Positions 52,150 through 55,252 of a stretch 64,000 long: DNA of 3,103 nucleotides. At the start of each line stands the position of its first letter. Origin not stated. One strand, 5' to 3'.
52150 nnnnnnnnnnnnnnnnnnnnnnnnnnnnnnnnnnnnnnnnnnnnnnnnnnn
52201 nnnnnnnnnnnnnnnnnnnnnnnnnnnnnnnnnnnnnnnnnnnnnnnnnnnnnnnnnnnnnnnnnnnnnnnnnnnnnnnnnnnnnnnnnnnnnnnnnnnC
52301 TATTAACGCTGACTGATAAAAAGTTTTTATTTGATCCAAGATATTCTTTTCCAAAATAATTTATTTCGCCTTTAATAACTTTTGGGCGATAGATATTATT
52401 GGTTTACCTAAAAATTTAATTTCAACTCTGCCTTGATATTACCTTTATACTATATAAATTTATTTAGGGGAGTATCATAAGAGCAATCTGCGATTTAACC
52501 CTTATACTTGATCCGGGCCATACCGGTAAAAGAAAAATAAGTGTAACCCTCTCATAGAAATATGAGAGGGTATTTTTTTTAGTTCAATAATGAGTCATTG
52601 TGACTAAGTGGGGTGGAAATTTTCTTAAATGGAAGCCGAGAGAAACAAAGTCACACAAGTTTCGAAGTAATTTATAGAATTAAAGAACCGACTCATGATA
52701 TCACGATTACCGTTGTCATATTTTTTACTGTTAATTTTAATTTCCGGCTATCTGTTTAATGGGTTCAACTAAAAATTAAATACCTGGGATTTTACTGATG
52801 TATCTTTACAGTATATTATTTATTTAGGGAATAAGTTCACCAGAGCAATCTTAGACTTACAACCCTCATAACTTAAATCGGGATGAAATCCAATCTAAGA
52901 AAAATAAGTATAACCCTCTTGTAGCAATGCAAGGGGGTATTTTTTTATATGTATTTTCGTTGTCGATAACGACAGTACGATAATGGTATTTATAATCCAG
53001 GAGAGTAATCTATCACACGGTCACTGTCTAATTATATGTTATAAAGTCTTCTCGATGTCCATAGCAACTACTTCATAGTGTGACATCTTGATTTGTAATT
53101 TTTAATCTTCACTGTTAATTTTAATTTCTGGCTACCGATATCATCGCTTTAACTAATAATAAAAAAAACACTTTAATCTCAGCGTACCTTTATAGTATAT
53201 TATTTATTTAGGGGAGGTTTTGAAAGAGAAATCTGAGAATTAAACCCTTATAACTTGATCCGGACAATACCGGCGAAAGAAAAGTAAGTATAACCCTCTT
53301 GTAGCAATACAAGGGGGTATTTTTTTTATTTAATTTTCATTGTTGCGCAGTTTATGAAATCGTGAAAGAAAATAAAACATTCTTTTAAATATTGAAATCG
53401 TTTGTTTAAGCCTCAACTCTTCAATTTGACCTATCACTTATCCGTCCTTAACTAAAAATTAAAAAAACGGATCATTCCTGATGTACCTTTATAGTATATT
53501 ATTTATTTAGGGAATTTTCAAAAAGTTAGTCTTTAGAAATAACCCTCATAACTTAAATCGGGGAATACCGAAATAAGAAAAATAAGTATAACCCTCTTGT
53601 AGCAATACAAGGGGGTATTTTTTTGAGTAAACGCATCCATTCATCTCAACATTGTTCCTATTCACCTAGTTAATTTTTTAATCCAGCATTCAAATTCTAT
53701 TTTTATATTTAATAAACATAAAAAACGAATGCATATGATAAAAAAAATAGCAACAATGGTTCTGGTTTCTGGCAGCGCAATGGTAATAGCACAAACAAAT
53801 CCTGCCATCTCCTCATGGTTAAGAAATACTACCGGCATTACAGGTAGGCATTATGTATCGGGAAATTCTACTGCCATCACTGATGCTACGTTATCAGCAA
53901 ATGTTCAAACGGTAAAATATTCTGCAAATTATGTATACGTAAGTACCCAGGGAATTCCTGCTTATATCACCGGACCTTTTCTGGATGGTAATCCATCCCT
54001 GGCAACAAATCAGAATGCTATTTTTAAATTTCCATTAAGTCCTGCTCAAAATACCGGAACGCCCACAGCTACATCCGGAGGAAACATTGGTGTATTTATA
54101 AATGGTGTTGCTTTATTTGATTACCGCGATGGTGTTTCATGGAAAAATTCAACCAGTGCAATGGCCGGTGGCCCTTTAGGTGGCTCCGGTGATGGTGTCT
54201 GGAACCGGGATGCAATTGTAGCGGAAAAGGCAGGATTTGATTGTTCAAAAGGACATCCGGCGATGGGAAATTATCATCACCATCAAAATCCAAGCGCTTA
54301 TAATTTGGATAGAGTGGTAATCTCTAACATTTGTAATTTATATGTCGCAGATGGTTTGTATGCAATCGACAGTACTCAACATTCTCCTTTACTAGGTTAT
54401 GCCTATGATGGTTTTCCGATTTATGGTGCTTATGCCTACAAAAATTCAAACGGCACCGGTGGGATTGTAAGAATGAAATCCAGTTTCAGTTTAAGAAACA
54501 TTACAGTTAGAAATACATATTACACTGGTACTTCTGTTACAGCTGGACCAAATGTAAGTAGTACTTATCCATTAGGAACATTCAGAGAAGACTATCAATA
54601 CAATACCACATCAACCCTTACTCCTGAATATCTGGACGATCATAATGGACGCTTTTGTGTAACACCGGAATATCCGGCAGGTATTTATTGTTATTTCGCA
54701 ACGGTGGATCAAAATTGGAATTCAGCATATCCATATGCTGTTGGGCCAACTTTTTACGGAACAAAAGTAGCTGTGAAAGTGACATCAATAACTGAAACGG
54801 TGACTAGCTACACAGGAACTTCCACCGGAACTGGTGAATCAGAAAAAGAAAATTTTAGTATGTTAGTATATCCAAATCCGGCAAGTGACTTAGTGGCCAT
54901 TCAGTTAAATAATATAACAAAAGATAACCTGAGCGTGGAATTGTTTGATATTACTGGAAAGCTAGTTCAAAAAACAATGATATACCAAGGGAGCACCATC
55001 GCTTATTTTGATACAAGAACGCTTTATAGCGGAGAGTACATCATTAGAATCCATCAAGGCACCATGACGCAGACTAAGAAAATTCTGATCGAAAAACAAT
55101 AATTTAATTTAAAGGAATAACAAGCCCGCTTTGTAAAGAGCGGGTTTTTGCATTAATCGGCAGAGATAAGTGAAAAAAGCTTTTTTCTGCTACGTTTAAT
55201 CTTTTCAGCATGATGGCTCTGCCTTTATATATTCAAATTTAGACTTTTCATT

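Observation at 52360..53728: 1.37-kb ORF-free gap holding four tandem, apparently autonomous copies of a ~130-nt structured RNA unit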

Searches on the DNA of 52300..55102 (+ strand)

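Call 4: search_rna_families(source=window, start=52300, end=53800, threshold=evalue, max_evalue=10, show_alignments=6)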
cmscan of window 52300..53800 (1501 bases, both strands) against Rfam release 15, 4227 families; matches with E-value up to 10: 17.
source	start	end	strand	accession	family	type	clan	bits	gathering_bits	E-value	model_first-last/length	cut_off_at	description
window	53200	53298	+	RF00059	TPP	Cis-reg; riboswitch;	-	63.1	54.3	1.2e-11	1-105/105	no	TPP riboswitch aptamer (THI element)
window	52456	52551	+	RF00059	TPP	Cis-reg; riboswitch;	-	43.3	54.3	8.6e-07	1-105/105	no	TPP riboswitch aptamer (THI element)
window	53499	53596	+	RF00059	TPP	Cis-reg; riboswitch;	-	33.7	54.3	0.0002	1-105/105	no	TPP riboswitch aptamer (THI element)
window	52445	52577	+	RF02452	ncr1575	Gene; sRNA;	-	30.9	60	0.033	1-212/212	no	Bacillus sRNA ncr1575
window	53213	53326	+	RF00515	PyrR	Cis-reg;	-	24.6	54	0.96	1-115/115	no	PyrR binding site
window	53513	53630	+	RF00557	L10_leader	Cis-reg; leader;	-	24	44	0.23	1-138/138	no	Ribosomal protein L10 leader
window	53513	53624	+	RF00515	PyrR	Cis-reg;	-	23.9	54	1.3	1-115/115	no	PyrR binding site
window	53323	53371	+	RF00717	mir-315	Gene; miRNA;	-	21.7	63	0.85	1-83/83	no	mir-315 microRNA precursor family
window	52432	52586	+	RF00121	MicC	Gene; sRNA;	-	21.5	90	2.6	1-123/123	no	MicC RNA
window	53285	53360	-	RF02414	rli60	Gene; sRNA;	-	21.5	60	6.3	1-191/191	no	Listeria sRNA rli60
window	53507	53627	+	RF01771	rnk_leader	Cis-reg; leader;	-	20.1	50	2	1-109/109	no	Enterobacteria rnk leader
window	52438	52579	+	RF00515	PyrR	Cis-reg;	-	19.9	54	7.4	1-115/115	no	PyrR binding site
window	52822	52952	+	RF00557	L10_leader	Cis-reg; leader;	-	17.9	44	3.9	1-138/138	no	Ribosomal protein L10 leader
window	52513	52579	+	RF02580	tsr31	Gene; sRNA;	-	17.8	50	9.6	1-70/70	no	S. aureus tsr31 small RNA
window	53285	53379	-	RF02618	SSRC34_2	Gene; sRNA;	-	17.7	48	7.8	1-125/125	no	Streptococcus sRNA 34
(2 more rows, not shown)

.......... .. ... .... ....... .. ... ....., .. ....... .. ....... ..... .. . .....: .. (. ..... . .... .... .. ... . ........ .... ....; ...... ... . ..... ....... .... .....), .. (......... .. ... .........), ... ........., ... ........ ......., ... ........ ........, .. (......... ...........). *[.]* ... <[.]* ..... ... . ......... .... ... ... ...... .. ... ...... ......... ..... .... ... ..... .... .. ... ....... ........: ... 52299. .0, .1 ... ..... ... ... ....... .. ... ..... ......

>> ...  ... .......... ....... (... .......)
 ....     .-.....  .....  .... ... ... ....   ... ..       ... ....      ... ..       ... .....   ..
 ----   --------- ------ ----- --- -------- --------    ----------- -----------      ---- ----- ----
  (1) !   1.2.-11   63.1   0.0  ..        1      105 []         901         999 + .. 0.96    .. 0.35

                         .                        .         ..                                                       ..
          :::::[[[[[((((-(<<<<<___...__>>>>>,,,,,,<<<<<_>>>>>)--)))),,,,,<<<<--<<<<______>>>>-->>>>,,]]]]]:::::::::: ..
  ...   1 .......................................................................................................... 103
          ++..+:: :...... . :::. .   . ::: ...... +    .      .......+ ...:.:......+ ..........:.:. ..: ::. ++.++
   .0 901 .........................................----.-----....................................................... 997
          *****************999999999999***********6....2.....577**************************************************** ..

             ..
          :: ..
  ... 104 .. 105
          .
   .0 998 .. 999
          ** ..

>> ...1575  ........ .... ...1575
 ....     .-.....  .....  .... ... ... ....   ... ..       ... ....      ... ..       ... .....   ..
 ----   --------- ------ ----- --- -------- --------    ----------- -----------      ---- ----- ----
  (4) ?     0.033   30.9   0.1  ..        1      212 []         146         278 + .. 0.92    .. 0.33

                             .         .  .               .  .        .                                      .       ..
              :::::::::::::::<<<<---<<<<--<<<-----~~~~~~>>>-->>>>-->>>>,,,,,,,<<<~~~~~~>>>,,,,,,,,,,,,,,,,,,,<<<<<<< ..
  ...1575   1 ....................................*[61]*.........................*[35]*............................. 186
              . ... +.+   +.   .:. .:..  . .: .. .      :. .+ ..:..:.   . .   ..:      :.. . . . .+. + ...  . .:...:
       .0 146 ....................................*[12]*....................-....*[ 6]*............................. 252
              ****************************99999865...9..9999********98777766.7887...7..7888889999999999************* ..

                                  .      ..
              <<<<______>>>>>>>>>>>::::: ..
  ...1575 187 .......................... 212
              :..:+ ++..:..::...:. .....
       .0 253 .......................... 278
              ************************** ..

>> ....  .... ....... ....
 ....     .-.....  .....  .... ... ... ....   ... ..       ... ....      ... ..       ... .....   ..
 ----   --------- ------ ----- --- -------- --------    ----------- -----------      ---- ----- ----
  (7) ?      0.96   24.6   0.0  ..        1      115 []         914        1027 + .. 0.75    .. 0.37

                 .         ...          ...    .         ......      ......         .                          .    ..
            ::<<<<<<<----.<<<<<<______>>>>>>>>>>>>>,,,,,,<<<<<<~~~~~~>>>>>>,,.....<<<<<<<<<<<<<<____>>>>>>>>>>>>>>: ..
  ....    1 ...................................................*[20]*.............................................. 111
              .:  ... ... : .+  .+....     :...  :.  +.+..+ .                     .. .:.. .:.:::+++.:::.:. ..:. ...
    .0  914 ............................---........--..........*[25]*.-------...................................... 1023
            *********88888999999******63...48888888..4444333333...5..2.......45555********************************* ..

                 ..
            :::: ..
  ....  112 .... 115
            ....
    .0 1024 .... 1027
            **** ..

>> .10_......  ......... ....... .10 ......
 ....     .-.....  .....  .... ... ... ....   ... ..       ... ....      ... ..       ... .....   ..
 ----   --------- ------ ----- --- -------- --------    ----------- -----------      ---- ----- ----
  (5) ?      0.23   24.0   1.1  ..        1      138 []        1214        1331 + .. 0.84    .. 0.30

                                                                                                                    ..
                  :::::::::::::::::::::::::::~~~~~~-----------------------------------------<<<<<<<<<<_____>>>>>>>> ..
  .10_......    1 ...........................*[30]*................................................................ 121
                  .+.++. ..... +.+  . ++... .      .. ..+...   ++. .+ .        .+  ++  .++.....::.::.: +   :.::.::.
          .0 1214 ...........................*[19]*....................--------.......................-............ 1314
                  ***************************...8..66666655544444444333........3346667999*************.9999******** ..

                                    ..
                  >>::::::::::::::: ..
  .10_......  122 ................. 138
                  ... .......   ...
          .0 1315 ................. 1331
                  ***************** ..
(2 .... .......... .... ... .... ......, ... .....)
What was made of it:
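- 52452..52580 (+): Unit 1 RNA (W1). It is a diverged TPP-type aptamer (P1 to P1 about 52458-52542) followed by the terminator 52546-52571 and a U tract to 52580. Rfam TPP scores 43.3 bits, below the 54.3 threshold (call 4).
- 53495..53625 (+): Unit 4 RNA (W4). It is a remodelled aptamer-like three-way junction (about 53500-53588) followed by the terminator 53591-53616 and a U tract. Rfam TPP scores 33.7 bits, below threshold (call 4).
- Copies 1, 2 and 4 fall below the Rfam threshold or are undetected (call 4).
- Tried and rejected: In the permissive Rfam scan, everything apart from TPP is far below threshold (ncr1575, PyrR, L10 leader and others) and mostly reflects the terminator (call 4).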

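Call 18: build_rna_model(alignment_id=A3, structure=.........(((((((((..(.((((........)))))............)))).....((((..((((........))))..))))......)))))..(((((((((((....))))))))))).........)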
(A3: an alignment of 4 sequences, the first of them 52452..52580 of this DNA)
Model R1 built from alignment A3 (4 sequences, 136 columns); structure: as given.
model positions 131; base pairs 33; branch points 2; effective number of sequences 1.14; information 0.59 bits per position. Calibrated on 0.2 Mb of random sequence (short: E-values are rough).
structure used (alignment columns):
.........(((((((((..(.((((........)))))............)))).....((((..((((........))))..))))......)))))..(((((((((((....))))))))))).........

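Call 19: search_with_rna_model(model_id=R1, source=window, max_evalue=1)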
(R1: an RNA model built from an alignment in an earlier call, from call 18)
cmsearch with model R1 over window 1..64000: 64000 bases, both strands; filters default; matches with E-value up to 1: 10.
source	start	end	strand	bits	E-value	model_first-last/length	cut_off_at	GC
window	53196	53327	+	150.6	9e-32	1-131/131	no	0.33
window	53495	53625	+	142.3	7e-30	1-131/131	no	0.28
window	52452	52580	+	133.1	8.4e-28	1-131/131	no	0.33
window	52812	52947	+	127.4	1.6e-26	1-131/131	no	0.32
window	53284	53379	-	24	0.0042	1-131/131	no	0.29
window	53582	53701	-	18.1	0.087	1-131/131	no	0.32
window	19992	20148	+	17.7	0.11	1-131/131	no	0.35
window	52537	52594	-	15.9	0.28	1-131/131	no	0.29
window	33683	33778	-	15.5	0.33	1-131/131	no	0.28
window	20107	20162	-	14.5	0.57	1-131/131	no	0.27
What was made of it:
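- Tried and rejected: My covariance model R1 finds only the four copies in the window (call 19).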

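Call 20: search_with_rna_model(model_id=R1, sources=[L001, L002, L003, L004, L005, L006, L007, L008, L009, L010, L011, L012, L013, L014, L015, L016, L017, L018, L019, L020, L021, L022, L023, L024, L025, L026, L027, L028, L029, L030, L031, L032, L033, L034, L035, L036, L037, L038, L039, L040, L041, L042, L043, L044, L045, L046, L047, L048, L049, L050, L051, L052, L053, L054, L055, L056, L057, L058, L059, L060, L061, L062, L063, L064, L065, L066, L067, L068, L069, L070, L071, L072, L073, L074, L075, L076, L077, L078, L079, L080], max_evalue=1)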
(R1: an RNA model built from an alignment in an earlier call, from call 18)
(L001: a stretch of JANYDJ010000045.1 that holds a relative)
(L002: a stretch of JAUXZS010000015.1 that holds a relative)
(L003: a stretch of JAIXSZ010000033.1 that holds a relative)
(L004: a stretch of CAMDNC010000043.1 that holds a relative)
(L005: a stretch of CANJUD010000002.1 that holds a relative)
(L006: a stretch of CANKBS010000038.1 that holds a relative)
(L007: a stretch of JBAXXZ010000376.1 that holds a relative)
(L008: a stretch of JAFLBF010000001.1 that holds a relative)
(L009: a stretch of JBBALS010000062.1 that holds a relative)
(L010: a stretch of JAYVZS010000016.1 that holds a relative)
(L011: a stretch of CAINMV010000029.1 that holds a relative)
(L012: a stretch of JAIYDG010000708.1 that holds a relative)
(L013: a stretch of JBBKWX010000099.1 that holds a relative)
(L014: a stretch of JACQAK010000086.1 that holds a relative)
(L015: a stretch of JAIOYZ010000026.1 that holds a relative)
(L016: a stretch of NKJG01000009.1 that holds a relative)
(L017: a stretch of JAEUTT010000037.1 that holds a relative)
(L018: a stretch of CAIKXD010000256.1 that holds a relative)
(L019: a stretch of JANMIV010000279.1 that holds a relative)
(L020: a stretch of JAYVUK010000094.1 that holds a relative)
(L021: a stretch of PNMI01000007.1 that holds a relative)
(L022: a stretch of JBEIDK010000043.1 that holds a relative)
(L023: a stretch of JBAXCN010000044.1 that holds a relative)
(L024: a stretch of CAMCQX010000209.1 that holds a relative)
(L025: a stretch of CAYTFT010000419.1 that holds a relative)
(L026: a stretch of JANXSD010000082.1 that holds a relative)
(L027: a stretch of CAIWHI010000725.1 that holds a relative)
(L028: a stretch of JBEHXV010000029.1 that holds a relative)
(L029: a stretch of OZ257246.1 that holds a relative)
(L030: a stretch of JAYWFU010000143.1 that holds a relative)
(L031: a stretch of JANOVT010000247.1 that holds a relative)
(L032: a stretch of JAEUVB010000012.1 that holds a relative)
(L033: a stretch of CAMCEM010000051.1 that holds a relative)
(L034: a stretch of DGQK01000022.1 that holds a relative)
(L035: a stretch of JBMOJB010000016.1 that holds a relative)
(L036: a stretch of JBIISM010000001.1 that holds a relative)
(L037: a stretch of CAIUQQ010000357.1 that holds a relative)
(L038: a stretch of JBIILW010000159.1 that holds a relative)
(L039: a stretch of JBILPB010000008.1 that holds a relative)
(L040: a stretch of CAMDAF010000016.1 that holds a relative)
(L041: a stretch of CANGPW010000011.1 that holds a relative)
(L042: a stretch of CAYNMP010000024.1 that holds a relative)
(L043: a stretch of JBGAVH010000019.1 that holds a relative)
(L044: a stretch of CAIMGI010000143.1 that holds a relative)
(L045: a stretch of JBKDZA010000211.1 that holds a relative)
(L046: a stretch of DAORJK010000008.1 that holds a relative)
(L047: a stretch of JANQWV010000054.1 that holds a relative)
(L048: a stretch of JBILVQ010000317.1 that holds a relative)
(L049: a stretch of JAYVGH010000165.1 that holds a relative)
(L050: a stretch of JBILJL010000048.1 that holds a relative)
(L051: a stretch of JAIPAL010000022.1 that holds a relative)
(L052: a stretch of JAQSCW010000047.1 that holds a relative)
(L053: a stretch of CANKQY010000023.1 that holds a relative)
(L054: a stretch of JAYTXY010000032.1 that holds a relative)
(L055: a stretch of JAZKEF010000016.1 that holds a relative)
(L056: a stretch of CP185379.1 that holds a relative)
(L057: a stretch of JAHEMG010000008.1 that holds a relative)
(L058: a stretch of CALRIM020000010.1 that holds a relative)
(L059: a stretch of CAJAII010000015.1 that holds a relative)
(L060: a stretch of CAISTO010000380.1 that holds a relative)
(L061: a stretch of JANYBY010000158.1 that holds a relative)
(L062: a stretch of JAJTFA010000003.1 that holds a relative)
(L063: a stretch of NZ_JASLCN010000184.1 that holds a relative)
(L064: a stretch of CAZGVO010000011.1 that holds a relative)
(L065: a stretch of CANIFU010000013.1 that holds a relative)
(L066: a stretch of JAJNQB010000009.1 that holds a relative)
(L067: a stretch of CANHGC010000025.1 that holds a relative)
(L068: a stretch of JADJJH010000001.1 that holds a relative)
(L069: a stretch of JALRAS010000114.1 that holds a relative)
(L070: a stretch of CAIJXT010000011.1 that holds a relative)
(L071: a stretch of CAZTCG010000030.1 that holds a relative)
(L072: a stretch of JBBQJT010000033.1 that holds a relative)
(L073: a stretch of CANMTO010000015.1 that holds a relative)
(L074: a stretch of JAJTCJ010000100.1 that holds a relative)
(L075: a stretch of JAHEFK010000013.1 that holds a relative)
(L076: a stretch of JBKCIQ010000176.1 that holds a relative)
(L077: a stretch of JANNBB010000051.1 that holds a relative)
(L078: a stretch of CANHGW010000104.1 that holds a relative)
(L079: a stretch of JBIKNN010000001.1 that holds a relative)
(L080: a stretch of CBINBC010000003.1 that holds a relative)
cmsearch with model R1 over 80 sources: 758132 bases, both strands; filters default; matches with E-value up to 1: 1.
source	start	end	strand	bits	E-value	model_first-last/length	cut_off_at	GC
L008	9377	9455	-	21.3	0.19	1-131/131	no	0.28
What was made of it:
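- Tried and rejected: It finds none in 80 GTDB loci with YHYH orthologues (call 20).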
